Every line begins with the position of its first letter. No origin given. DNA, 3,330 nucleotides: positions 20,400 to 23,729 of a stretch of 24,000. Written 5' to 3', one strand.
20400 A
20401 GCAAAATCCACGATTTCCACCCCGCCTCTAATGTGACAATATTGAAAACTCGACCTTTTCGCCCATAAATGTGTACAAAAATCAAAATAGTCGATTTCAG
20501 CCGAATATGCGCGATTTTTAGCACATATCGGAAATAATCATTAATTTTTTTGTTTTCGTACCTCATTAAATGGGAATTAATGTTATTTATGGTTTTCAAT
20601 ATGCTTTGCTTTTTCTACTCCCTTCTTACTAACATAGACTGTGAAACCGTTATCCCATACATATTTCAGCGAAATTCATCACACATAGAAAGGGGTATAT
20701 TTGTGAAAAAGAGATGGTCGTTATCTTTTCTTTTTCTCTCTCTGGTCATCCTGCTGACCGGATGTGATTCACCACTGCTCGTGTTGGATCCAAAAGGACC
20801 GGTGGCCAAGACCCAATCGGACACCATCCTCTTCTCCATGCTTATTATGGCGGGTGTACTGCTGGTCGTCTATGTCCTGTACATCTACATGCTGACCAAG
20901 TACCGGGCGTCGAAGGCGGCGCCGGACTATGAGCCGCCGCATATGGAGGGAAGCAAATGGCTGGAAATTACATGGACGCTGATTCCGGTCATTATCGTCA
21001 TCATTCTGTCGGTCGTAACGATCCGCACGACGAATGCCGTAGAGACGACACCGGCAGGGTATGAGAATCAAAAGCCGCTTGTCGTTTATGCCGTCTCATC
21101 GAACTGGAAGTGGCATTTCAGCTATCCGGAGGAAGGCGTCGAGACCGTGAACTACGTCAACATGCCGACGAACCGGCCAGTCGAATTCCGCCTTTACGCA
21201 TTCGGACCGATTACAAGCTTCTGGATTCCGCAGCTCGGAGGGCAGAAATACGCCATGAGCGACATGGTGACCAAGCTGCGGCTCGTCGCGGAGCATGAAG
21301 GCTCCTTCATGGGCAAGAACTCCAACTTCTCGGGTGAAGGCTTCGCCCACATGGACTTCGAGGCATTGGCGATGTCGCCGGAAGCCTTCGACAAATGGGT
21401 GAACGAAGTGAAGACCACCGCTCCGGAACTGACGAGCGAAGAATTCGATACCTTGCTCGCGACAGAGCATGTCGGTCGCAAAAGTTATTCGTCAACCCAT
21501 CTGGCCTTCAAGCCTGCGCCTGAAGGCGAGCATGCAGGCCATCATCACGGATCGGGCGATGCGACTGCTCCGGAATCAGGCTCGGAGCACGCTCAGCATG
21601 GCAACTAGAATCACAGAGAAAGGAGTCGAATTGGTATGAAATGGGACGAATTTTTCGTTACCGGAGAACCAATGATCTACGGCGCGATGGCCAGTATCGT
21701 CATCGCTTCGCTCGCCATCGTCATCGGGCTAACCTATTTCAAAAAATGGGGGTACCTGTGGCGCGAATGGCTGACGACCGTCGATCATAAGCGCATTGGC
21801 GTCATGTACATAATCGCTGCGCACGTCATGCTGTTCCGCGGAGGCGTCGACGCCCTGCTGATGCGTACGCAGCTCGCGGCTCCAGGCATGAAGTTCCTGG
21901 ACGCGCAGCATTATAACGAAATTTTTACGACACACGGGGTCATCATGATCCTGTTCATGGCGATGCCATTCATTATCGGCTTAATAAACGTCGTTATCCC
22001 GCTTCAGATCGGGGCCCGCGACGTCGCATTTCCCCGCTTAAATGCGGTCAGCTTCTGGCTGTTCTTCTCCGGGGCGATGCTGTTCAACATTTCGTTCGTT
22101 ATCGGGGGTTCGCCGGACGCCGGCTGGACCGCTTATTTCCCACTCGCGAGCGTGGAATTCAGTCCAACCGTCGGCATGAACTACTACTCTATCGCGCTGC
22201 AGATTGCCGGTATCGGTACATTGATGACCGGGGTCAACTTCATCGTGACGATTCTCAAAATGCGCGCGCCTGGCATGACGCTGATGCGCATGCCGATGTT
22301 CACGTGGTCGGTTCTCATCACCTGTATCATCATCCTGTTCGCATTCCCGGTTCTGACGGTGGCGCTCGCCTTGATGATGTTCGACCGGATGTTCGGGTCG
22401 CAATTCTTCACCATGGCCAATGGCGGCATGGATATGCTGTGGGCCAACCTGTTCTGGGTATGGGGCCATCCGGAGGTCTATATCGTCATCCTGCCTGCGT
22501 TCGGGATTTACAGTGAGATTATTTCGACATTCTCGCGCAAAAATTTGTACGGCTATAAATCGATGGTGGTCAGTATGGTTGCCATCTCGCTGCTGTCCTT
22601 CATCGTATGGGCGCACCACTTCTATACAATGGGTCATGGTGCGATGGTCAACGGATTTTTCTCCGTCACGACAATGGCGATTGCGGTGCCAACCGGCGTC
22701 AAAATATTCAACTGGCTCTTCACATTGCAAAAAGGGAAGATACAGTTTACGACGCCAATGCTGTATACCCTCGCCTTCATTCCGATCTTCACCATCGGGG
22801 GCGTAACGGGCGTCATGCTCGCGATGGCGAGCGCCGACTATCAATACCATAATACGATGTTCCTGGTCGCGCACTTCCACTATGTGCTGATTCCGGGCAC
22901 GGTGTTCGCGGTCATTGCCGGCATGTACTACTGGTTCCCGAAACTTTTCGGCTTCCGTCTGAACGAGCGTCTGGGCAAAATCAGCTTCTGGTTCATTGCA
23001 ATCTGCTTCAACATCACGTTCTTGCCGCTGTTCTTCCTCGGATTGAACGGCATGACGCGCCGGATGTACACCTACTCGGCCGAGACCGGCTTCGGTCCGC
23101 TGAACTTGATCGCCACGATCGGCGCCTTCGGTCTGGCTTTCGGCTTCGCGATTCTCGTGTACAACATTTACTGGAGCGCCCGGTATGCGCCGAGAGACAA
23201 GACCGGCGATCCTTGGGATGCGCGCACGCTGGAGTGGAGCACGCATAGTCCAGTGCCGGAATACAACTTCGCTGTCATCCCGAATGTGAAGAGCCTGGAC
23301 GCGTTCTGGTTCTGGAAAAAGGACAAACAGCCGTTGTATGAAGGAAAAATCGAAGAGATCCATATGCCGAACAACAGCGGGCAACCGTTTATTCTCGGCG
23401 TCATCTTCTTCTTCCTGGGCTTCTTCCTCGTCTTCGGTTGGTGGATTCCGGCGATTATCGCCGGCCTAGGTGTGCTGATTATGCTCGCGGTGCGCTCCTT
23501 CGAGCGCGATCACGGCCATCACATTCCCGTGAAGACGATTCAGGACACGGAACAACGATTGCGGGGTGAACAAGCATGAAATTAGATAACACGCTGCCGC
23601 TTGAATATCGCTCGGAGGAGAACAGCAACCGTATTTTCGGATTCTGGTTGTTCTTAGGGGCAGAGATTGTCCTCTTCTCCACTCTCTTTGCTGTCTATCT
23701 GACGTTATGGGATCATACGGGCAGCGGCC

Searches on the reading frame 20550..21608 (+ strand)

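Call 9: search_protein_families(library=pfam, proteins=[window:20550-21608:+])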
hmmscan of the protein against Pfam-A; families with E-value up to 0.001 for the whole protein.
window:20550-21608:+ (352 aa): 2 families
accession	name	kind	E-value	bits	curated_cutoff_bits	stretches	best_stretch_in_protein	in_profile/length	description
PF02790.20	COX2_TM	-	5.3e-08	33.4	22.8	1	94-157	24-85/88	Cytochrome C oxidase subunit II, transmembrane domain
PF00116.26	COX2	-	0.00033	21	22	0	198-268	43-113/120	Cytochrome C oxidase subunit II, periplasmic domain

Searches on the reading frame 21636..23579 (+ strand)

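Call 9: search_protein_families(library=pfam, proteins=[window:21636-23579:+])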
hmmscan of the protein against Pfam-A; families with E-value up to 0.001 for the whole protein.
window:21636-23579:+ (647 aa): 1 family
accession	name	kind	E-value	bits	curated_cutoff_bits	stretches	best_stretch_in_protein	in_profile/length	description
PF00115.25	COX1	-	1.2e-158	529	34.8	1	53-498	1-435/436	Cytochrome C and Quinol oxidase polypeptide I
